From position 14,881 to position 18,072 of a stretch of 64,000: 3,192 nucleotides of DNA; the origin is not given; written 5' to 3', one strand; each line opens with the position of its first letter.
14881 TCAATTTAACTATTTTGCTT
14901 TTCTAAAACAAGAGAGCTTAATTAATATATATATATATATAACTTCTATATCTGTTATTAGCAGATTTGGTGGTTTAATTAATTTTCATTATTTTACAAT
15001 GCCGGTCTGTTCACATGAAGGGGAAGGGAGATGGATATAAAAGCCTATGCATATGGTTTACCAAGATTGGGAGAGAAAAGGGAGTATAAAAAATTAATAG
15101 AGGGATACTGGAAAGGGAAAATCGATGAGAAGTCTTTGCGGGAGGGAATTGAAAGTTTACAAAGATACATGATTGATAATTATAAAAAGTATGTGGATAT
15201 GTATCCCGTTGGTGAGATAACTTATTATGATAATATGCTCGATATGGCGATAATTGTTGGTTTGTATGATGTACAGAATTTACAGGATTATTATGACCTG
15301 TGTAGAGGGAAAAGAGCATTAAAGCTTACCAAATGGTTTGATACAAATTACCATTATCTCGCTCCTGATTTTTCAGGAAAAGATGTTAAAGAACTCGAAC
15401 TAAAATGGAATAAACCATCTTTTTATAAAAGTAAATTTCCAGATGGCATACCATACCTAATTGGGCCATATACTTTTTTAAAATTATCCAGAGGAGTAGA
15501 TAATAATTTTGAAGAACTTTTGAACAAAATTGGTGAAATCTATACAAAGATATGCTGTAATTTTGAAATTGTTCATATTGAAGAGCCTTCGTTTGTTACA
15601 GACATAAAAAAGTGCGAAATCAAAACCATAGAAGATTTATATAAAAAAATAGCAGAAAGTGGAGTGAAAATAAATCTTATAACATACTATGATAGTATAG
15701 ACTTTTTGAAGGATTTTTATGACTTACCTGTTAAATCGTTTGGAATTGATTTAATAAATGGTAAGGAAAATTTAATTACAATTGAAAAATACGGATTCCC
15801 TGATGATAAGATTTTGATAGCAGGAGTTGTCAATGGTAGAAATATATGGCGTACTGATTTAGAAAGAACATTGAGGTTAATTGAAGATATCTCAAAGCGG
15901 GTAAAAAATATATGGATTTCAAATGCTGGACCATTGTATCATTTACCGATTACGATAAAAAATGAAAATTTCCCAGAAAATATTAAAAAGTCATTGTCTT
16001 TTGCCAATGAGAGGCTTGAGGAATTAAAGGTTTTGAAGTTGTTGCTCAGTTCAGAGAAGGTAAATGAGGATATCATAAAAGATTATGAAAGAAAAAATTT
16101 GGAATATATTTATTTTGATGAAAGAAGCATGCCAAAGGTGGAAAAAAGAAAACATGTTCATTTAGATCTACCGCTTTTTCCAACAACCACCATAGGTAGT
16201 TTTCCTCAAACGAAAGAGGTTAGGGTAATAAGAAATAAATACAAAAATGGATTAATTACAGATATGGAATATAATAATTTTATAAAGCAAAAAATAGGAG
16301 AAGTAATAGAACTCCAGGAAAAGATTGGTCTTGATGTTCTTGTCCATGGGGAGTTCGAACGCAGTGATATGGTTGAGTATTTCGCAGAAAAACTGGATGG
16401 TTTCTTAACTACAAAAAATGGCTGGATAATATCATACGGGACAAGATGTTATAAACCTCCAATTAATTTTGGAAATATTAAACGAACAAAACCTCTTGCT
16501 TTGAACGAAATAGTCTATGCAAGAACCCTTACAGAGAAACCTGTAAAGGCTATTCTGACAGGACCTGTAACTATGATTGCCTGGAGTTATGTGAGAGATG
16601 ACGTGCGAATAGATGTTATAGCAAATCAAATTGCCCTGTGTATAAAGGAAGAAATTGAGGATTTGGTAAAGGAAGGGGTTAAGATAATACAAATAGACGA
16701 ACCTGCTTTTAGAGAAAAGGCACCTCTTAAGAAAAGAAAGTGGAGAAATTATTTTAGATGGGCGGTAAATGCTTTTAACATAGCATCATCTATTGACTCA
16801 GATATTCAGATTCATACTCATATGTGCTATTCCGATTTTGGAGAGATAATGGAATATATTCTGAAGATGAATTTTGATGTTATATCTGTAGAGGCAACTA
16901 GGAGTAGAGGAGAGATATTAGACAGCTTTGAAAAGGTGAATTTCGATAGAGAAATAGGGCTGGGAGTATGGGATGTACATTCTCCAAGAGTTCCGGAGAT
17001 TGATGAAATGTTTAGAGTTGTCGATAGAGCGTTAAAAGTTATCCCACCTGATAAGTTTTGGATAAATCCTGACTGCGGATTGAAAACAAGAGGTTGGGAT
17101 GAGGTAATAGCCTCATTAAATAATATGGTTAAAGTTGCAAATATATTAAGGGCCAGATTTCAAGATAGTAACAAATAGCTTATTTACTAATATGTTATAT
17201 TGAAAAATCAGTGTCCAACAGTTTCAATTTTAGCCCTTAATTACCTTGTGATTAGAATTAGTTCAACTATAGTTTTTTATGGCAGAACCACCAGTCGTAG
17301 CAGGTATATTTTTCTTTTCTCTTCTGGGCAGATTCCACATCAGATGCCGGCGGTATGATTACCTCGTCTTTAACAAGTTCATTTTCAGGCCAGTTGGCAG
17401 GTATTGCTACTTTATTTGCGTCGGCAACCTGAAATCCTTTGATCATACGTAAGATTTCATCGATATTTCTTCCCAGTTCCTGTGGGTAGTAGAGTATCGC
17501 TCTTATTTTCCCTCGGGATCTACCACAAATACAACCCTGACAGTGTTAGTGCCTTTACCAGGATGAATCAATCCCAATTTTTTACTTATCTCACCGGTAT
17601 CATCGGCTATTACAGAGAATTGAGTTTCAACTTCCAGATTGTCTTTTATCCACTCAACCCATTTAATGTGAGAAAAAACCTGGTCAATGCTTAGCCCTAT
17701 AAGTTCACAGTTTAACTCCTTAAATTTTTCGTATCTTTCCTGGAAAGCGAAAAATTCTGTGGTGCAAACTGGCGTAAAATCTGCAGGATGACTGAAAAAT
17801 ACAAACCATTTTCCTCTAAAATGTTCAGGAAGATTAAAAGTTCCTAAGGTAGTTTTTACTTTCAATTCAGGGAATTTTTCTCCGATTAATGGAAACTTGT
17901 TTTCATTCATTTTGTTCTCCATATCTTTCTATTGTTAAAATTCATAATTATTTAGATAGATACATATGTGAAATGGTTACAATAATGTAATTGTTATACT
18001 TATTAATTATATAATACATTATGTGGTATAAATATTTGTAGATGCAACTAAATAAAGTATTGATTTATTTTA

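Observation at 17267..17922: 1-Cys peroxiredoxin split by a single-base deletion in an A/T homopolymer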

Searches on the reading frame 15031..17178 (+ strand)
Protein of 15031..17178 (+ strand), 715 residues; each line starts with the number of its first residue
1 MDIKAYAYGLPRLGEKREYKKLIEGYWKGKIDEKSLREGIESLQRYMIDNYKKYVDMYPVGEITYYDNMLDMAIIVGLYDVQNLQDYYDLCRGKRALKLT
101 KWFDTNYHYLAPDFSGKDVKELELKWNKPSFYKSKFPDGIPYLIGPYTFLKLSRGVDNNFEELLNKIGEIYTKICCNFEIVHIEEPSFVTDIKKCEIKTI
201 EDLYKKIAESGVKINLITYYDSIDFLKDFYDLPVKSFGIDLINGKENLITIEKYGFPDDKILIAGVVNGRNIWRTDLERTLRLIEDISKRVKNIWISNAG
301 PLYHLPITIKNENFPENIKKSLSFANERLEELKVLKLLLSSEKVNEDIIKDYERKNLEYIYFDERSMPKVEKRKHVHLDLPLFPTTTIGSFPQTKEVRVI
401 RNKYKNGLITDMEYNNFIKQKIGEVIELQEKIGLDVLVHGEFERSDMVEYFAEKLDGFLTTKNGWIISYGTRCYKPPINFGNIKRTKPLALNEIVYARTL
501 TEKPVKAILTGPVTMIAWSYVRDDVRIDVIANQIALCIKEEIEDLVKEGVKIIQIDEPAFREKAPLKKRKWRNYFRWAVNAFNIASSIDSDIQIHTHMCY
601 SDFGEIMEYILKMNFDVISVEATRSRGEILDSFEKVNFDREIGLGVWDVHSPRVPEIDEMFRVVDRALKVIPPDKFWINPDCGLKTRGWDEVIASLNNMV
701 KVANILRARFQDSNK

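Call 10: find_encoding_contigs(protein=window:15031-17178:+, flank=4000, max_places=10)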
Protein window:15031-17178:+ (715 aa): 1 contig read that carries it; 1 place shown.
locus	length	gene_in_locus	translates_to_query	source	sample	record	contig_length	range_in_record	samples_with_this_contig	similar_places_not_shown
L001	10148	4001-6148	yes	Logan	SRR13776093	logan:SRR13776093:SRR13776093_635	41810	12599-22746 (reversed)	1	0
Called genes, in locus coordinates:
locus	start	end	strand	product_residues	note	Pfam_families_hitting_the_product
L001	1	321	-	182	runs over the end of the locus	PF00702:Hydrolase (weak), PF08282:Hydrolase_3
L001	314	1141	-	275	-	PF00793:DAHP_synth_1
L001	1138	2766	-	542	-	PF06418:CTP_synth_N, PF00117:GATase, PF07722:Peptidase_C26 (weak)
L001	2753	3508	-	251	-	PF01128:IspD (faint), PF02348:CTP_transf_3, PF12804:NTP_transf_3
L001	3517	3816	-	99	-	PF02686:GatC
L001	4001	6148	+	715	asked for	PF08267:Meth_synt_1, PF01717:Meth_synt_2, PF08267:Meth_synt_1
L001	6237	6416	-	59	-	PF10417:1-cysPrx_C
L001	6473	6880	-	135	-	PF00578:AhpC-TSA, PF08534:Redoxin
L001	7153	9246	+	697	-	PF03477:ATP-cone, PF13597:NRDD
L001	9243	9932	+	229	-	PF13353:Fer4_12, PF04055:Radical_SAM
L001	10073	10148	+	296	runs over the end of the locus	-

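Call 24: list_cluster_members(proteins=[window:15031-17178:+, window:12168-13796:-, window:26005-29436:-, window:50648-53134:+, window:35347-37149:+])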
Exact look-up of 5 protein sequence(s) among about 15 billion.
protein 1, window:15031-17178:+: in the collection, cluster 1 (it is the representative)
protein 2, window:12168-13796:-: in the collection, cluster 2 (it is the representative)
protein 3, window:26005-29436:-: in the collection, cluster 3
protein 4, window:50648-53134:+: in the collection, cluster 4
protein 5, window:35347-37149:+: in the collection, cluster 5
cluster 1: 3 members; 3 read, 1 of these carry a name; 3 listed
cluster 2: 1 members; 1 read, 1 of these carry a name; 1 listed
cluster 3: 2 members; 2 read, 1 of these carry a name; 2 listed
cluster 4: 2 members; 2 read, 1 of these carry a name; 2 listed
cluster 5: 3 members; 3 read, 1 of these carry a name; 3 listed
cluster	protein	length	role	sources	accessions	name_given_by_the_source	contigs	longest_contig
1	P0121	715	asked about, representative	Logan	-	-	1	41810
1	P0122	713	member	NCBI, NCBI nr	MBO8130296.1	MAG: 5-methyltetrahydropteroyltriglutamate--homocysteine S-methyltransferase [Candidatus ... | 5-methyltetrahydropteroyltriglutamate--homocysteine S-methyltransferase [Candidatus ...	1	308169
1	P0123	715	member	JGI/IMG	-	-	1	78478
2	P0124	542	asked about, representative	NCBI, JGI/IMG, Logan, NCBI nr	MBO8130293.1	MAG: CTP synthase [Candidatus Marinimicrobia bacterium] | CTP synthase [Candidatus Neomarinimicrobiota bacterium]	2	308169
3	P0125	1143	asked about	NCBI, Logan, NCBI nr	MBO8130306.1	MAG: DNA polymerase III subunit alpha [Candidatus Marinimicrobia bacterium] | DNA polymerase III subunit alpha [Candidatus Neomarinimicrobiota bacterium]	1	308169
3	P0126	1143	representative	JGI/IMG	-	-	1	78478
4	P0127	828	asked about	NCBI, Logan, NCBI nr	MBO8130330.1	MAG: TonB-dependent receptor [Candidatus Marinimicrobia bacterium] | TonB-dependent receptor [Candidatus Neomarinimicrobiota bacterium]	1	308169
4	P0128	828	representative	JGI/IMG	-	-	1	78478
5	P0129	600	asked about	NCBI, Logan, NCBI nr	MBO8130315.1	MAG: DegV family EDD domain-containing protein [Candidatus Marinimicrobia bacterium] | DegV family EDD domain-containing protein [Candidatus Neomarinimicrobiota bacterium]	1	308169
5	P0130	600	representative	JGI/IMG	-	-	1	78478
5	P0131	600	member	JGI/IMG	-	-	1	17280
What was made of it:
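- Homopolymers are classic sites of indel error, and the source is a metagenome-assembled genome (call 24).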

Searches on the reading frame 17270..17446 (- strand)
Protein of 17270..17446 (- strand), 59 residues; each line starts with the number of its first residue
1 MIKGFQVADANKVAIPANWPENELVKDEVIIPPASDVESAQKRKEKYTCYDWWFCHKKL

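Call 16: find_encoding_contigs(protein=window:17270-17446:-, flank=3000, max_places=10)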
Protein seq(59 aa) (59 aa): 3 contigs read that carry it; 3 places shown.
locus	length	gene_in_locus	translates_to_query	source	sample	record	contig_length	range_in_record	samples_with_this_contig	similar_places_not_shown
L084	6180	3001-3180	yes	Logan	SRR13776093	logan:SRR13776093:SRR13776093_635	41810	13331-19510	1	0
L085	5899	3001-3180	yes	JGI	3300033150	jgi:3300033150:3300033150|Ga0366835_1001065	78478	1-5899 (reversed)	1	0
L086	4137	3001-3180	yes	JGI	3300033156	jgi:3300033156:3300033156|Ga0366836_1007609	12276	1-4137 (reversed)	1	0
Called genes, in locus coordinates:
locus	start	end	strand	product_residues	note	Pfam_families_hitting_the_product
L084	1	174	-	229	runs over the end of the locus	PF13353:Fer4_12, PF04055:Radical_SAM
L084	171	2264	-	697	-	PF03477:ATP-cone, PF13597:NRDD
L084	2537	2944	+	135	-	PF00578:AhpC-TSA, PF08534:Redoxin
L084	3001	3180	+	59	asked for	PF10417:1-cysPrx_C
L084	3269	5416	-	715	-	PF08267:Meth_synt_1, PF01717:Meth_synt_2, PF08267:Meth_synt_1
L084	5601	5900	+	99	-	PF02686:GatC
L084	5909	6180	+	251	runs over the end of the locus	PF01128:IspD (faint), PF02348:CTP_transf_3, PF12804:NTP_transf_3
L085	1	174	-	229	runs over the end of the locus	PF13353:Fer4_12, PF04055:Radical_SAM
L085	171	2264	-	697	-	PF03477:ATP-cone, PF13597:NRDD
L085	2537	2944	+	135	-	PF00578:AhpC-TSA, PF08534:Redoxin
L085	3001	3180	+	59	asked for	PF10417:1-cysPrx_C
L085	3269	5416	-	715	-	PF08267:Meth_synt_1, PF01717:Meth_synt_2, PF08267:Meth_synt_1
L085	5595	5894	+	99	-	PF02686:GatC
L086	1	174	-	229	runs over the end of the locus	PF13353:Fer4_12, PF04055:Radical_SAM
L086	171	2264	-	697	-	PF03477:ATP-cone, PF13597:NRDD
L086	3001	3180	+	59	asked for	PF10417:1-cysPrx_C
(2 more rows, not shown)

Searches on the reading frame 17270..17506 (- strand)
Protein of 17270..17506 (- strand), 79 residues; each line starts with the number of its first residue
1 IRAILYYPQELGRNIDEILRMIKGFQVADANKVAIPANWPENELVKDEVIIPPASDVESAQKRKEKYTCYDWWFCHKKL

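Call 4: search_protein_families(library=pfam, proteins=[window:17270-17506:-], max_evalue=0.01)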
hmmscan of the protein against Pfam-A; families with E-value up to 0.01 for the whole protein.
seq(79 aa): 1 family
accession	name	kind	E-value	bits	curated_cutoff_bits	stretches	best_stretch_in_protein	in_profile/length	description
PF10417.14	1-cysPrx_C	-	1e-09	38.6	21.1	1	24-63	1-37/41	C-terminal domain of 1-Cys peroxiredoxin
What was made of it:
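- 17267..17506 (-): C-terminal 79 codons plus the stop, intact in the -1 frame. They encode core strand 139-145, helix 150-170 and the C-terminal arm (1-cysPrx_C domain) with CYDWWFC. The Cys208 codon is at 17302-17300 and the Cys214 codon at 17284-17282. This frame has no start codon before Met161 at 17446. Pfam 1-cysPrx_C E 1e-9 on this piece alone (call 4).
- On Prx6-subfamily / archaeal-type peroxiredoxin (NCBIfam PRK13189): PF10417, E 6.7e-9 in the repaired protein and 1e-9 on the -1-frame piece alone (call 4).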

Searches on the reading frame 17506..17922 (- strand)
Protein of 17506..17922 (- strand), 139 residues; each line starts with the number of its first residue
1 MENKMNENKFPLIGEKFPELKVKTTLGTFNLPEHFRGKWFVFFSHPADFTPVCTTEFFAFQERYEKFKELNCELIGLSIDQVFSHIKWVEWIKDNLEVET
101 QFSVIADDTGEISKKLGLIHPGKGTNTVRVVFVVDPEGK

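Call 4: search_protein_families(library=pfam, proteins=[window:17506-17922:-], max_evalue=0.01)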
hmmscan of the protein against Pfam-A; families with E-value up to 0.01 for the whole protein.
seq(139 aa): 2 families
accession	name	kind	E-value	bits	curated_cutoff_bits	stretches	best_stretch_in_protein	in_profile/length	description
PF00578.27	AhpC-TSA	-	1.2e-30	106.5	26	1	13-139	1-120/124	AhpC/TSA family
PF08534.16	Redoxin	-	5.4e-13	49.4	26.6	1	14-139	3-127/148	Redoxin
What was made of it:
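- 17506..17922 (-): N-terminal fragment of the peroxiredoxin gene. It is 139 codons from the ATG at 17922, or 135 from the probable true start at 17910. It carries the AhpC-TSA/thioredoxin-fold core and the peroxidatic Cys in PVCTTE. Pfam AhpC-TSA E 1.2e-30 on the fragment alone (call 4).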

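Call 7: find_encoding_contigs(protein=window:17506-17922:-, flank=6000, max_places=10)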
Protein seq(139 aa) (139 aa): no gene with exactly this product is on record in the collection.

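Call 15: find_encoding_contigs(protein=window:17506-17910:-, flank=3000, max_places=10)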
Protein seq(135 aa) (135 aa): 2 contigs read that carry it; 2 places shown.
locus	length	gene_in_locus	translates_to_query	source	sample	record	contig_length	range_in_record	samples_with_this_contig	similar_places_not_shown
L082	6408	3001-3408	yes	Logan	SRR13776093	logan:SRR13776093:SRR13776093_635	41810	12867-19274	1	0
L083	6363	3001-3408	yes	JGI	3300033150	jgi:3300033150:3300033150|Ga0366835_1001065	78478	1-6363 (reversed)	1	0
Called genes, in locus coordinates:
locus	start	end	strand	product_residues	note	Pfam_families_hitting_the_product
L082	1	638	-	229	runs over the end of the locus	PF13353:Fer4_12, PF04055:Radical_SAM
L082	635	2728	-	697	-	PF03477:ATP-cone, PF13597:NRDD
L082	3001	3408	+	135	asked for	PF00578:AhpC-TSA, PF08534:Redoxin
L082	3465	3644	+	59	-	PF10417:1-cysPrx_C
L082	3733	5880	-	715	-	PF08267:Meth_synt_1, PF01717:Meth_synt_2, PF08267:Meth_synt_1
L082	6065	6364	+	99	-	PF02686:GatC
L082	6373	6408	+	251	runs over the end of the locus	PF01128:IspD (faint), PF02348:CTP_transf_3, PF12804:NTP_transf_3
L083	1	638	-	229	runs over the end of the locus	PF13353:Fer4_12, PF04055:Radical_SAM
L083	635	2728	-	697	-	PF03477:ATP-cone, PF13597:NRDD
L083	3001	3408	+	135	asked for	PF00578:AhpC-TSA, PF08534:Redoxin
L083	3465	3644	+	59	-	PF10417:1-cysPrx_C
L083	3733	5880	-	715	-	PF08267:Meth_synt_1, PF01717:Meth_synt_2, PF08267:Meth_synt_1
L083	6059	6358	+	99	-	PF02686:GatC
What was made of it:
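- Checked: GGAG lies 6 nt upstream of it, and independent gene callers chose it (135 aa; calls 10, 15).
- Both pieces are called as genes and each hits its Pfam domain (calls 4, 15, 16).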
